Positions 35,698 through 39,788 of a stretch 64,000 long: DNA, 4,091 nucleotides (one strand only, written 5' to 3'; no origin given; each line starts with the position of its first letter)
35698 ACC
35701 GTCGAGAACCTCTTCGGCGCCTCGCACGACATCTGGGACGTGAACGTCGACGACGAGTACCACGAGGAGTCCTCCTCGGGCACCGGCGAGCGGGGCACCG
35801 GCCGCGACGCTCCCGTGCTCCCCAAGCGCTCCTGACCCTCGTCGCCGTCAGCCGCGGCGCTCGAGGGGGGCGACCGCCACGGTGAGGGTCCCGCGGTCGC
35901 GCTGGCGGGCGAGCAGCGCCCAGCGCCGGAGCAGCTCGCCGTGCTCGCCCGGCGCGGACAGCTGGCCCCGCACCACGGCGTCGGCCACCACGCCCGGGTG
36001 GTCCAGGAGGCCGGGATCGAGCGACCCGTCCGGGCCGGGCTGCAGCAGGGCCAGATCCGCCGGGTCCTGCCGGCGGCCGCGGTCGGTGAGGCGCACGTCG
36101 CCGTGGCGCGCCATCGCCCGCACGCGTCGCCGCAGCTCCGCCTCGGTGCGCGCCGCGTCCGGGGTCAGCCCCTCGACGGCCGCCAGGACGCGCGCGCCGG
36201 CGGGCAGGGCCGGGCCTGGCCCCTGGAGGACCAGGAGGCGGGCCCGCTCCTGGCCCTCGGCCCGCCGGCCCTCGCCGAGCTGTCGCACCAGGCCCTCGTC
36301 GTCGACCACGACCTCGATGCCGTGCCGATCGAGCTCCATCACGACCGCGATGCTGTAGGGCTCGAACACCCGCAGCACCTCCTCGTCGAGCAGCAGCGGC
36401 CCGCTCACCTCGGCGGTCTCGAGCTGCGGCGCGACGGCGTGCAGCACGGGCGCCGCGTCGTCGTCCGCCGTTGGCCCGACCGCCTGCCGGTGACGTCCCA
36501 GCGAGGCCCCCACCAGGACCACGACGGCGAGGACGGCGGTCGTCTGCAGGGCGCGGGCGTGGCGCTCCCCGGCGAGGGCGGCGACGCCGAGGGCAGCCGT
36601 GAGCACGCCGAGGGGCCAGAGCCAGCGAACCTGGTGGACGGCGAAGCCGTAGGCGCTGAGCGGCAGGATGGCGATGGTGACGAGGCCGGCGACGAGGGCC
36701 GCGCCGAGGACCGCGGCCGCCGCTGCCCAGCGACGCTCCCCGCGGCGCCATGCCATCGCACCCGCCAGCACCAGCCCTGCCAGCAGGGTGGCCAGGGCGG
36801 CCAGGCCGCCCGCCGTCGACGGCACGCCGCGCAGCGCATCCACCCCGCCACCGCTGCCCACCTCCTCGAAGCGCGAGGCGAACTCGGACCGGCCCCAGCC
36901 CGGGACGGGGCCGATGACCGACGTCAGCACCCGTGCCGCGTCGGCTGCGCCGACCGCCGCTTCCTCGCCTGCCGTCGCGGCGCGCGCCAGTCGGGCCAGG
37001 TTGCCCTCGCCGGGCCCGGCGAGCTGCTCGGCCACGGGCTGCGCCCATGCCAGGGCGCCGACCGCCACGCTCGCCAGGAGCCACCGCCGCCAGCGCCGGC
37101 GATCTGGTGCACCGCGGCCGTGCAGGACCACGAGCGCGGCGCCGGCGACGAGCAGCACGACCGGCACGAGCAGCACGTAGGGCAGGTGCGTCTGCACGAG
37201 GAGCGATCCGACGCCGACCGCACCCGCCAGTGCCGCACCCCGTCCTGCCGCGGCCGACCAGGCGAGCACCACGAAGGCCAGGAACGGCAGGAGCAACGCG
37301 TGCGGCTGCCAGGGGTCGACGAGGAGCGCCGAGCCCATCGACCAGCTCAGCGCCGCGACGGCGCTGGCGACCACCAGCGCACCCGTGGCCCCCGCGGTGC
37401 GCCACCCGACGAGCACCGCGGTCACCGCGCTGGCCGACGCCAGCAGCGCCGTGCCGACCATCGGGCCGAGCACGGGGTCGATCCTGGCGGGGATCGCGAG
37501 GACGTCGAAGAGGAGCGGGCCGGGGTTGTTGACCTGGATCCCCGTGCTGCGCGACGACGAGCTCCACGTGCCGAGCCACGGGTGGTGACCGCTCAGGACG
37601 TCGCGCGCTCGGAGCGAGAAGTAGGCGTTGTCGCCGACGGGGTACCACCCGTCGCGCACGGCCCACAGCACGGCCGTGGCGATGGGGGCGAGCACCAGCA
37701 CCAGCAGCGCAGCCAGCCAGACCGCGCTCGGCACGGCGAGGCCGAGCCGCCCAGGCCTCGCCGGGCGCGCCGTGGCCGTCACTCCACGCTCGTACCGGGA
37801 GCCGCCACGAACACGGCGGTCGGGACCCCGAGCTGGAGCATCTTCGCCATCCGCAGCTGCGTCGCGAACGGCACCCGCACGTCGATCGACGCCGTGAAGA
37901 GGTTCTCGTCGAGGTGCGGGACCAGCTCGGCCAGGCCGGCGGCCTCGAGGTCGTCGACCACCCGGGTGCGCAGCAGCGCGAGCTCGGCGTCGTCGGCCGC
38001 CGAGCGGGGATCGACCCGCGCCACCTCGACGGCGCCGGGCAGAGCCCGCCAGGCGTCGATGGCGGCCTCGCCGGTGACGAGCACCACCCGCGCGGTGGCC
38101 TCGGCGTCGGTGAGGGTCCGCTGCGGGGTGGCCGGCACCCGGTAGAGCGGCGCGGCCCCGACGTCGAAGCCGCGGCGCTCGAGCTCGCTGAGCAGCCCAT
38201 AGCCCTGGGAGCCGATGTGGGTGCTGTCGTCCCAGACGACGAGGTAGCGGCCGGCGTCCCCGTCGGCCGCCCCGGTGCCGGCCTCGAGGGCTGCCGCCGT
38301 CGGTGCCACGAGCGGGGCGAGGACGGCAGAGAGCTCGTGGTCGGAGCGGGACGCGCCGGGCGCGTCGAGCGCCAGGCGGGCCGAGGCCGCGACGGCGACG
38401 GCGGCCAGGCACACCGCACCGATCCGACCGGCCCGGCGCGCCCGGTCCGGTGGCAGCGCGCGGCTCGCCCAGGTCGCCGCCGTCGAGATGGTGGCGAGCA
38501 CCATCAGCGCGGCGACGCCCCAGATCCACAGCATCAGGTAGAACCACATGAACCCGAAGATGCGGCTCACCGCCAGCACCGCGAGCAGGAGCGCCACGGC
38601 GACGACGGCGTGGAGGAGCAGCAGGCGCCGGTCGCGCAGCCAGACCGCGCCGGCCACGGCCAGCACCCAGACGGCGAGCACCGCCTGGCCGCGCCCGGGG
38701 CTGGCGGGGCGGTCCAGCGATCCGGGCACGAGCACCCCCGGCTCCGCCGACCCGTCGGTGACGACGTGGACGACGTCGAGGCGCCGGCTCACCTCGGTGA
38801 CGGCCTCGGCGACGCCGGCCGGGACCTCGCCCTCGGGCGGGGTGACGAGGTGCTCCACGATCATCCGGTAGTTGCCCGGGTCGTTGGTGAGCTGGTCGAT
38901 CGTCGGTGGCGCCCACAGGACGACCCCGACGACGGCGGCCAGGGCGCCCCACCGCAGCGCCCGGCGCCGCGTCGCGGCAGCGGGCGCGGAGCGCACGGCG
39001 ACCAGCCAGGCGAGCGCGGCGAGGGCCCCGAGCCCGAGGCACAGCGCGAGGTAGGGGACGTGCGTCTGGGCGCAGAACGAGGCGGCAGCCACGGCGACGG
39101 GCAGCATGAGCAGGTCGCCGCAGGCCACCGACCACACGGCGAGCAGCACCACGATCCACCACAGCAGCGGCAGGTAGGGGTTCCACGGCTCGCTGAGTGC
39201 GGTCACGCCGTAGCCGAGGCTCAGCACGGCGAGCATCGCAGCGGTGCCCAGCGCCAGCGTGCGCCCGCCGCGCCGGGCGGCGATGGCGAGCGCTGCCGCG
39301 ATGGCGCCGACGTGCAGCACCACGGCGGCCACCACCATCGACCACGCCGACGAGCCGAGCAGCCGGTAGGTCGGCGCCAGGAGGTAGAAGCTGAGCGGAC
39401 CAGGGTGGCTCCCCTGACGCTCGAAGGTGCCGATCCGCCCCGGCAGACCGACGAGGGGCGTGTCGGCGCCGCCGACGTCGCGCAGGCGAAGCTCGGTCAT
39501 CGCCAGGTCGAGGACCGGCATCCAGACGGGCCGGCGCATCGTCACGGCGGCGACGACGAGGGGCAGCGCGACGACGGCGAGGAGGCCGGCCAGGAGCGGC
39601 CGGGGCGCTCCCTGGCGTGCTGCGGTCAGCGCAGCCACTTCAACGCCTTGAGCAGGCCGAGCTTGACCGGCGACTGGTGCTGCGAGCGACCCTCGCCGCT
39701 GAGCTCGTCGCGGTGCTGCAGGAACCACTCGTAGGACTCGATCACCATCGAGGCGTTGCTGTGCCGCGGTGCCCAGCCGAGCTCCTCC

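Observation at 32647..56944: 24-kb cell-envelope glycan assembly island rich in polyprenyl-phosphate-dependent (GT-C-like) transferases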

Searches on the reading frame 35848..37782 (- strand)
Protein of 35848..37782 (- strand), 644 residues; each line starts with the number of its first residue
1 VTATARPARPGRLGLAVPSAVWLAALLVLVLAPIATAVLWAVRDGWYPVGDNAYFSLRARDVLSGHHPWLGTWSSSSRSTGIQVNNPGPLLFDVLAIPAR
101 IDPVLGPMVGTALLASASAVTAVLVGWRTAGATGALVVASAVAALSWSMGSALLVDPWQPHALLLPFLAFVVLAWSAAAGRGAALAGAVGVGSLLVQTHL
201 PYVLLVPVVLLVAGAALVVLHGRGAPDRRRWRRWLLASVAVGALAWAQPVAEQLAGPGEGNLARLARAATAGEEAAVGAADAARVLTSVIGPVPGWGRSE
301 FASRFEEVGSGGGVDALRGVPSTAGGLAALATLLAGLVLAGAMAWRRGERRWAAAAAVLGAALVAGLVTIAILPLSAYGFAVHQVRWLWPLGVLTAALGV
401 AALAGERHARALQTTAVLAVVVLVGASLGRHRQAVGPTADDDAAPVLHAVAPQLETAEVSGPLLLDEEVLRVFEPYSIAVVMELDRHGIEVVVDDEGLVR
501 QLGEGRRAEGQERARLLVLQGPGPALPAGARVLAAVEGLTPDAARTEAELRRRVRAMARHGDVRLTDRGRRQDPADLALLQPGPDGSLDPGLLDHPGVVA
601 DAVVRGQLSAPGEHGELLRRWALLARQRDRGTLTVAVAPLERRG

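Call 11: search_protein_families(library=pfam, proteins=[window:35848-37782:-], max_evalue=0.01)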
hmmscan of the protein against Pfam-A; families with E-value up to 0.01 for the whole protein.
window:35848-37782:- (644 aa): 0 families

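Call 17: search_protein_families(library=ncbifam, proteins=[window:35848-37782:-], max_evalue=0.001)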
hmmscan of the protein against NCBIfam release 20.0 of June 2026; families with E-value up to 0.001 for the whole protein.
window:35848-37782:- (644 aa): 0 families

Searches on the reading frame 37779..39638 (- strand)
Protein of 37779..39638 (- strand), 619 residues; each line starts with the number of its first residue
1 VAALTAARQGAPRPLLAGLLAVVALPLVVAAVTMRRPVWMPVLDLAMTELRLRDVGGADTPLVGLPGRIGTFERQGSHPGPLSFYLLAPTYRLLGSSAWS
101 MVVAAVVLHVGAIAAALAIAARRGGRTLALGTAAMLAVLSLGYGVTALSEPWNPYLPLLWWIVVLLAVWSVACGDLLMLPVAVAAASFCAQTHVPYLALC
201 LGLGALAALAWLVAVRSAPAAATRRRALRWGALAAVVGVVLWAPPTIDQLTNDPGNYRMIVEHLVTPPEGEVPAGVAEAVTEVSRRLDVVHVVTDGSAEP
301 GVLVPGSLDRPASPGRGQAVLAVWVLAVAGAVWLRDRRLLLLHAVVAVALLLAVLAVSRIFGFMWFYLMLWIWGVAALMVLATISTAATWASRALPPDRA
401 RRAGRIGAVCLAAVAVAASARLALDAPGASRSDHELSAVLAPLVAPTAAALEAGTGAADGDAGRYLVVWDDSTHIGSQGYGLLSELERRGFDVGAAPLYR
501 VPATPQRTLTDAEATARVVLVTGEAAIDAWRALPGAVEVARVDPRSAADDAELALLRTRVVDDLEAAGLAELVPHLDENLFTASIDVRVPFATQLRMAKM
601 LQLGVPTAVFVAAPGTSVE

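Call 11: search_protein_families(library=pfam, proteins=[window:37779-39638:-], max_evalue=0.01)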
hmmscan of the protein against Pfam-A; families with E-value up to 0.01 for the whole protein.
window:37779-39638:- (619 aa): 0 families

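Call 17: search_protein_families(library=ncbifam, proteins=[window:37779-39638:-], max_evalue=0.001)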
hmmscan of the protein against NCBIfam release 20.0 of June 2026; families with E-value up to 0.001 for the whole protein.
window:37779-39638:- (619 aa): 0 families

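Call 29: search_solved_structures(query=A1, max_evalue=10, show_alignments=1)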
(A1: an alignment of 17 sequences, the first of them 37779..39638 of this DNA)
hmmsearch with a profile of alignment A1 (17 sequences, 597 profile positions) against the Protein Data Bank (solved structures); distinct sequences matched with E-value up to 10: 5.
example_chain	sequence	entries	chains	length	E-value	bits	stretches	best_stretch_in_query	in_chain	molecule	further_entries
5cyv_A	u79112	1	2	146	0.095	14.3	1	461-512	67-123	Transcriptional regulator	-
3fm5_A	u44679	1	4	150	0.1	14.2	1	461-512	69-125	Transcriptional regulator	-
6abv_A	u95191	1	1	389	0.79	11.3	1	337-414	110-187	Citrate synthase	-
6abw_A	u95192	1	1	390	0.8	11.3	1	337-414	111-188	Citrate synthase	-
8gkv_A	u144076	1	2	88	1.6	10.3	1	532-578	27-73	Anti-adapter protein IraP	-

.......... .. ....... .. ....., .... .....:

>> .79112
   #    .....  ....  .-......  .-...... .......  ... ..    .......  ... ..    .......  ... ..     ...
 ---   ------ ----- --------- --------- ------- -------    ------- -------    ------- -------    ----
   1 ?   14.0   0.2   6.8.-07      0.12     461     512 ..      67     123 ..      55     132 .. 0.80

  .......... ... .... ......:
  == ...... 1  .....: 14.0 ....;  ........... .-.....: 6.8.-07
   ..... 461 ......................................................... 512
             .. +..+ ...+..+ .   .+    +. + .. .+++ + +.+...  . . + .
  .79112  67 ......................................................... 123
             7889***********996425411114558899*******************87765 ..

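Call 30: find_homologous_proteins(query=window:37779-39638:-, max_evalue=0.00001)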
Query window:37779-39638:- (619 aa): 1655 proteins with E <= 0.00001 among 8000 candidates; the best 120 are listed.
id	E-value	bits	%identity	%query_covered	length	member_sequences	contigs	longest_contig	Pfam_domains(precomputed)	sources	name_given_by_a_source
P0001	0.0e+0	1296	100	100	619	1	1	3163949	-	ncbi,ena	-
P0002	2.8e-194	665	56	96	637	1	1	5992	-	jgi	jgi:hypothetical protein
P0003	3.8e-194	665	56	95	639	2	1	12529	-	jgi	jgi:hypothetical protein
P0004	4.0e-194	665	56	95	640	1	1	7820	-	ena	-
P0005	4.2e-193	661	55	99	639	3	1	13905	-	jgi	-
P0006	1.3e-192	660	56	95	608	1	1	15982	-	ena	-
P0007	3.6e-192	658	55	95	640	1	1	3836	-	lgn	-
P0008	5.8e-192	658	56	94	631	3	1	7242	-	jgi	jgi:hypothetical protein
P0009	7.3e-191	654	56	94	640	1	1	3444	-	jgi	jgi:hypothetical protein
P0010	3.4e-190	652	56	95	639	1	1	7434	-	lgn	-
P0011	3.0e-189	649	55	95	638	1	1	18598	-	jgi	jgi:hypothetical protein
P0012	1.9e-188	646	54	96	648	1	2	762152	-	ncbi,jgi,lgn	ncbi:MAG: hypothetical protein QOI95_2947 [Acidimicrobiaceae bacterium]|jgi:hypothetical protein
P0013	1.0e-187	644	56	97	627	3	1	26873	-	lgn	-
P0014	1.3e-187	643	56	95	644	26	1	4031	-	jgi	jgi:hypothetical protein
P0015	1.4e-187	643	55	94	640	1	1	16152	-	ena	-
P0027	6.2e-184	631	55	96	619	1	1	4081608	-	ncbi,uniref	ncbi:ArnT family glycosyltransferase [Actinospongicola halichondriae]|uniref:ArnT family glycosyltra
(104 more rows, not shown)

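Call 31: find_encoding_contigs(protein=P0001, flank=2000, max_places=3)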
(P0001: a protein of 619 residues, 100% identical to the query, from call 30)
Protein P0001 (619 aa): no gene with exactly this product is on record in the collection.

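Call 32: list_cluster_members(proteins=[P0001, P0027, P0012])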
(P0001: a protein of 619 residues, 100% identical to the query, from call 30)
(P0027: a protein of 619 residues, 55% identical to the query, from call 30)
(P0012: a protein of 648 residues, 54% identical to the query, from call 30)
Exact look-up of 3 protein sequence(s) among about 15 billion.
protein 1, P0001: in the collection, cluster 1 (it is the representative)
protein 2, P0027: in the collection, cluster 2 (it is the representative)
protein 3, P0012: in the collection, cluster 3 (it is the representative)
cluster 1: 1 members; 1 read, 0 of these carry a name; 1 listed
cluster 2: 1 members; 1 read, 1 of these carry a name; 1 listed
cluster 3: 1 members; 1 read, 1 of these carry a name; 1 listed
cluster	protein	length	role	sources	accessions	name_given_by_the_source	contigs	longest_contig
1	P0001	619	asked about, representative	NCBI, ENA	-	-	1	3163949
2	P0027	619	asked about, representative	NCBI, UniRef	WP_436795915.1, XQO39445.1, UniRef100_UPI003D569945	ArnT family glycosyltransferase [Actinospongicola halichondriae] | ArnT family glycosyltransferase n=1 Tax=Actinospongicola halichondriae TaxID=3236844 ...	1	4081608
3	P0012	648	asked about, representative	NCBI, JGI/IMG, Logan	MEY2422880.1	MAG: hypothetical protein QOI95_2947 [Acidimicrobiaceae bacterium] | hypothetical protein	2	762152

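Call 47: predict_structure(alignment_id=A2)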
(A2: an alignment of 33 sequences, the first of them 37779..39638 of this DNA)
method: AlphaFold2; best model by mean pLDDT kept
length: 619 residues; sequences in the alignment: 33
mean_pLDDT: 91.2   pTM: 0.92
mean pLDDT of the five models: 91.2, 90.6, 89.6, 88.8, 86.5
residues with pLDDT >= 90: 467; 70-90: 122; 50-70: 21; < 50: 9
segments of 3 or more residues with pLDDT < 50: 1-8
pLDDT, mean of each block of 10 residues (from residue 1): 42 95 97 89 91 93 74 67 96 95 97 98 95 98 94 92 98 97 97 86 95 96 96 98 94 85 77 90 95 91 77 95 98 97 98 92 84 96 97 94 95 98 92 88 97 94 93 74 94 90 84 96 92 96 94 96 97 87 88 91 93 89
secondary structure, 60 per line:
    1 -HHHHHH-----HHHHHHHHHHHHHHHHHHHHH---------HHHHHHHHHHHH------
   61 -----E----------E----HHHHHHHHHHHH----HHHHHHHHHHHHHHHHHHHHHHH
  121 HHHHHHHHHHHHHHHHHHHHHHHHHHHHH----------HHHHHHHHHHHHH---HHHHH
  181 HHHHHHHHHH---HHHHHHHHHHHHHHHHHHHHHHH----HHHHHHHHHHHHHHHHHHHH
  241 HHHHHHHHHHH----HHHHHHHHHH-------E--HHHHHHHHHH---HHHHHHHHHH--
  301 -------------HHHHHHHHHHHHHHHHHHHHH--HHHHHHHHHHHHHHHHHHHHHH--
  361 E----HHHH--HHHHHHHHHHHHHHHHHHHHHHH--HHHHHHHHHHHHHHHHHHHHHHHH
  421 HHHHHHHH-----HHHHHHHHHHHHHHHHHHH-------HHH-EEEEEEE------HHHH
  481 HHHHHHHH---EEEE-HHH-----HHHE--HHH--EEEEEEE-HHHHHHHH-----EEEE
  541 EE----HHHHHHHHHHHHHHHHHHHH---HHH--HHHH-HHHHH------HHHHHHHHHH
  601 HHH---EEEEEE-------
elements in order: H2-7 H13-33 H43-54 H82-93 H98-149 H160-172 H176-190 H194-216 H221-251 H256-265 H276-285 H289-298 H314-334 H337-358 H366-369 H372-394 H397-428 H434-452 E464-470 H477-488 E492-495 E516-522 H524-531 E537-542 H547-566 H575-578 H580-584 H591-603 E607-612

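Call 49: fold_search(model_id=the predicted structure, library=pdb)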
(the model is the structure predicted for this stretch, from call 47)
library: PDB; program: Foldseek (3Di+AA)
matches with E <= 10: 302; with E <= 0.001: 8
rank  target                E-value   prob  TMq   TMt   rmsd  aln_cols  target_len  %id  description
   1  5f15                  2.7e-05  1.00  0.48  0.54  12.3       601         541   14  Crystal Structure of ArnT from Cupriavidus metallidurans bound to Undecaprenyl phosphate (released 2016-02-17)
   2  8if8_C                6.5e-05  1.00  0.36  0.37  14.7       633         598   16  Arabinosyltransferase AftA (released 2023-05-31)
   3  5ezm                  8.1e-05  1.00  0.48  0.54  11.2       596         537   12  Crystal Structure of ArnT from Cupriavidus metallidurans in the apo state (released 2016-02-17)
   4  7e9s_A                2.0e-04  1.00  0.40  0.31  14.1       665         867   11  Archaeal oligosaccharyltransferase AglB from Archaeoglobus fulgidus in complex with an inhibitory peptide and a dolich (released 2021-09-08)
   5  8if8_B                2.4e-04  1.00  0.40  0.40  13.2       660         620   16  Arabinosyltransferase AftA (released 2023-05-31)
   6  5ogl_A                2.7e-04  1.00  0.41  0.36   9.8       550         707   11  Structure of bacterial oligosaccharyltransferase PglB in complex with an acceptor peptide and an lipid-linked oligosac (released 2017-10-25)
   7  3waj                  4.2e-04  1.00  0.35  0.29  15.4       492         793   11  Crystal structure of the Archaeoglobus fulgidus oligosaccharyltransferase (O29867_ARCFU) complex with Zn and sulfate (released 2013-10-30)
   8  6ftg_5                5.6e-04  1.00  0.42  0.40  14.5       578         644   10  Subtomogram average of OST-containing ribosome-translocon complexes from canine rough microsomal membranes (released 2018-03-21)
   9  6gxc_A                1.8e-03  1.00  0.40  0.36   9.8       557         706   12  Bacterial oligosaccharyltransferase PglB in complex with an inhibitory peptide and a reactive lipid-linked oligosaccha (released 2018-11-14)
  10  9i5k_A                4.2e-03  1.00  0.41  0.49   7.7       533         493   10  Structure of the Chaetomium thermophilum Pmt4 homodimer (C2 symmetry) (released 2025-12-24)
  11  7bvf_A                1.0e-02  1.00  0.34  0.22   7.3       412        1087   16  Cryo-EM structure of Mycobacterium tuberculosis arabinosyltransferase EmbA-EmbB-AcpM2 in complex with ethambutol (released 2020-04-29)
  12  6s7t_A                1.3e-02  1.00  0.38  0.34  13.0       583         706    9  Cryo-EM structure of human oligosaccharyltransferase complex OST-B (released 2019-12-18)
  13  7tpg_B                2.0e-02  0.90  0.18  0.25  17.0       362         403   14  Single-Particle Cryo-EM Structure of the WaaL O-antigen ligase in its ligand bound state (released 2022-04-06)
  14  7zli_A                2.5e-02  0.94  0.31  0.29  14.3       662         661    8  Cryo-EM structure of C-mannosyltransferase CeDPY19, in complex with Dol25-P-Man and bound to CMT2-Fab and anti-Fab nan (released 2023-01-11)
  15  6wby                  3.8e-02  0.97  0.37  0.21  12.1       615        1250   15  Single-Particle Cryo-EM Structure of Arabinofuranosyltransferase AftD from Mycobacteria, Mutant R1389S Class 2 (released 2020-05-13)
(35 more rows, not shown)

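Call 79: search_protein_families(library=pfam, alignment_id=A2, max_evalue=1)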
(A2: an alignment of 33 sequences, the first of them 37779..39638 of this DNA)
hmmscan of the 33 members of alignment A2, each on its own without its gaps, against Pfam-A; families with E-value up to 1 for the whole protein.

A. member 1, window:37779-39638:- (619 aa): 1 family
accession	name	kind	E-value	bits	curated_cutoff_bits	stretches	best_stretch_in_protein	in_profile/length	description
PF10101.14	DUF2339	-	0.034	13.3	33.6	1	317-444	298-449/659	Predicted membrane protein (DUF2339)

B. families by the number of members that match (of 33 scanned): 11 families
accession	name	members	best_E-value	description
PF13231.12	PMT_2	6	3.3e-06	Dolichyl-phosphate-mannose-protein mannosyltransferase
PF10131.15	PTPS_related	5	0.00082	6-pyruvoyl-tetrahydropterin synthase related domain; membrane protein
PF11239.13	DUF3040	2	0.13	Protein of unknown function (DUF3040)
PF19779.4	DUF6264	1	0.014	Family of unknown function (DUF6264)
PF10101.14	DUF2339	1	0.034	Predicted membrane protein (DUF2339)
PF11321.13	DUF3123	1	0.037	Protein of unknown function (DUF3123)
PF04232.17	SpoVS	1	0.072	Stage V sporulation protein S (SpoVS)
PF20627.2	TBX2-3_RD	1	0.14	T-box transcription factor 2/3, repressor domain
PF08552.16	Kei1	1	0.14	Inositolphosphorylceramide synthase subunit Kei1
PF13377.12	Peripla_BP_3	1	0.15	Periplasmic binding protein-like domain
PF13239.11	2TM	1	0.24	2TM domain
